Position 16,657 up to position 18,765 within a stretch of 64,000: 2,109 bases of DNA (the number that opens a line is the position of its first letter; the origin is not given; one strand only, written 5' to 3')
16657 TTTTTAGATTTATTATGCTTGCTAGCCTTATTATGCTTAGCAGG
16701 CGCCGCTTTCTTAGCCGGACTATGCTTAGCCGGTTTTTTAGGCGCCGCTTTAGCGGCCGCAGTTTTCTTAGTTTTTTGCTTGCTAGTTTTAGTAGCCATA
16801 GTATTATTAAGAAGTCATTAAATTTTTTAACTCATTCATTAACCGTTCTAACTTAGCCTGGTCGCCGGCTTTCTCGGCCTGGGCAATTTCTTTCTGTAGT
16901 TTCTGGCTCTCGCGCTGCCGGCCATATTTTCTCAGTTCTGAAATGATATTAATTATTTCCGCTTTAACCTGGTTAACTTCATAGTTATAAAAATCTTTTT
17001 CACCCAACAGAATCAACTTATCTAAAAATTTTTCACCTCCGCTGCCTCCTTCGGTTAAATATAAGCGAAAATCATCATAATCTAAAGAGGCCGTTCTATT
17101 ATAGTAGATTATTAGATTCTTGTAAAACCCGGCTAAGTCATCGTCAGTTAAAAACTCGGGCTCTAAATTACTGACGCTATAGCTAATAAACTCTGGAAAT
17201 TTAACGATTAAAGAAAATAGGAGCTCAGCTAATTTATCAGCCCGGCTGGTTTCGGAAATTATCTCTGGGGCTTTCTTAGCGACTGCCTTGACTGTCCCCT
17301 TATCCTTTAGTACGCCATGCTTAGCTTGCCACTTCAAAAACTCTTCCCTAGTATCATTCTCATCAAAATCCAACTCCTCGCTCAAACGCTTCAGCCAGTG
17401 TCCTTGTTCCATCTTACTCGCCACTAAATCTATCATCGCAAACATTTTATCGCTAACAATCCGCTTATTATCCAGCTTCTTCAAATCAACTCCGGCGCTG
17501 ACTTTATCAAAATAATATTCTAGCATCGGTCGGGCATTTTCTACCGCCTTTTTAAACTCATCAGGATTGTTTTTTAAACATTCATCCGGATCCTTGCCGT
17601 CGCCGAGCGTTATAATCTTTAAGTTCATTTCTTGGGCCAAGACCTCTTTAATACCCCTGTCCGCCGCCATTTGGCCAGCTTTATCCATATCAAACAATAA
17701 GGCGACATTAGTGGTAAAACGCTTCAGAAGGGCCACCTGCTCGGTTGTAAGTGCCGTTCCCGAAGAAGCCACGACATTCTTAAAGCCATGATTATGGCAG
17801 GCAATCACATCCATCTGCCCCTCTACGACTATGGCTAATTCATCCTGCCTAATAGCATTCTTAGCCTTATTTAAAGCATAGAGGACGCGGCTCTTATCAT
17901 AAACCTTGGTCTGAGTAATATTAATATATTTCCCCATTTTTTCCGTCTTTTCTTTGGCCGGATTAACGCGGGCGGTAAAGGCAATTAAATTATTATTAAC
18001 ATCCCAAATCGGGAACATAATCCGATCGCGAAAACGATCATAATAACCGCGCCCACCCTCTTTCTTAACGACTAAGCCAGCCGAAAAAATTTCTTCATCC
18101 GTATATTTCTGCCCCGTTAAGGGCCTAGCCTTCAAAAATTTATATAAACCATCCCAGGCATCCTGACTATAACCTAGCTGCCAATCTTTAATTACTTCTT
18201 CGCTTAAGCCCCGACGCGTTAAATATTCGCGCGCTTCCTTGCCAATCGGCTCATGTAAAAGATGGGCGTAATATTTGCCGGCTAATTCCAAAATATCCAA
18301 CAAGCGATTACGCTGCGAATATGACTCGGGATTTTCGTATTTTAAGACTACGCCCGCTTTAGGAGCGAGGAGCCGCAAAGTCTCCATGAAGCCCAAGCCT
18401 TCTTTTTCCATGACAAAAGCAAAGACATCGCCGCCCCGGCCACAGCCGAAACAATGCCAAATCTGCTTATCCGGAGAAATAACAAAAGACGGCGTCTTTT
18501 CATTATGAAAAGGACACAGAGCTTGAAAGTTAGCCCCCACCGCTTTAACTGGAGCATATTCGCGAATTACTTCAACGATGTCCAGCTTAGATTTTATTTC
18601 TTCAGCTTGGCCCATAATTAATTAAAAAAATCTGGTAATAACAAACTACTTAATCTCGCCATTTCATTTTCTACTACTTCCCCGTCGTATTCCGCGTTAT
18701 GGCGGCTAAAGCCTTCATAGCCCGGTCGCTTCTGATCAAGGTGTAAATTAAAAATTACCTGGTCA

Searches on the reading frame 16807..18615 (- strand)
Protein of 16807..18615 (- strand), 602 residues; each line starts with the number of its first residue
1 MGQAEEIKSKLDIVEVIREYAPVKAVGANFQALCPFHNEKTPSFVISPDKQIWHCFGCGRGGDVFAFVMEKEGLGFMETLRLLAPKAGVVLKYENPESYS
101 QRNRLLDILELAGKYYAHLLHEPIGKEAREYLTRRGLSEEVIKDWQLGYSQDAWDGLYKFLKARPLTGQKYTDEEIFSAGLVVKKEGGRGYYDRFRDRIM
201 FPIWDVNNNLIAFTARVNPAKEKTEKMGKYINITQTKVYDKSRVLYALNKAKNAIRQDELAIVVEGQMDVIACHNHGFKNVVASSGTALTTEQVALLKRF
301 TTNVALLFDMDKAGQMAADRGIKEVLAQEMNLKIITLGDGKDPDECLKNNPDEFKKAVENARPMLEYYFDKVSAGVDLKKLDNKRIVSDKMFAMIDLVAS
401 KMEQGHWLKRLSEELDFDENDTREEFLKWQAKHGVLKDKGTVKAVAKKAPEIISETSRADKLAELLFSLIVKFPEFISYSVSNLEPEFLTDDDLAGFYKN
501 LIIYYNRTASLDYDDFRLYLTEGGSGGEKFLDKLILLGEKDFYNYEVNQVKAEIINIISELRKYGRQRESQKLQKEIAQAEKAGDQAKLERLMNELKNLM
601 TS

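Call 60: search_protein_families(library=pfam, proteins=[window:16807-18615:-], max_evalue=0.00001)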
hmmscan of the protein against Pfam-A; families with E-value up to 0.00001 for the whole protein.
window:16807-18615:- (602 aa): 5 families
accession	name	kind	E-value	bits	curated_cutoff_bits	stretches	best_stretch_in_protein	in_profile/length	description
PF08275.17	DNAG_N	-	1.8e-34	119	26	1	115-252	1-128/128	DNA primase catalytic core, N-terminal domain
PF01807.25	Zn_ribbon_DnaG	-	6.4e-32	109.7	24.9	1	5-94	7-96/98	CHC2 zinc finger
PF13155.12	Toprim_2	-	2.6e-21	76.2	22.1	1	262-347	1-88/88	Toprim-like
PF13662.12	Toprim_4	-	9.4e-19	67.9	25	1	261-335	3-84/85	Toprim domain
PF01751.28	Toprim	-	1.8e-11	44.5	23.1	1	262-323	3-78/96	Toprim domain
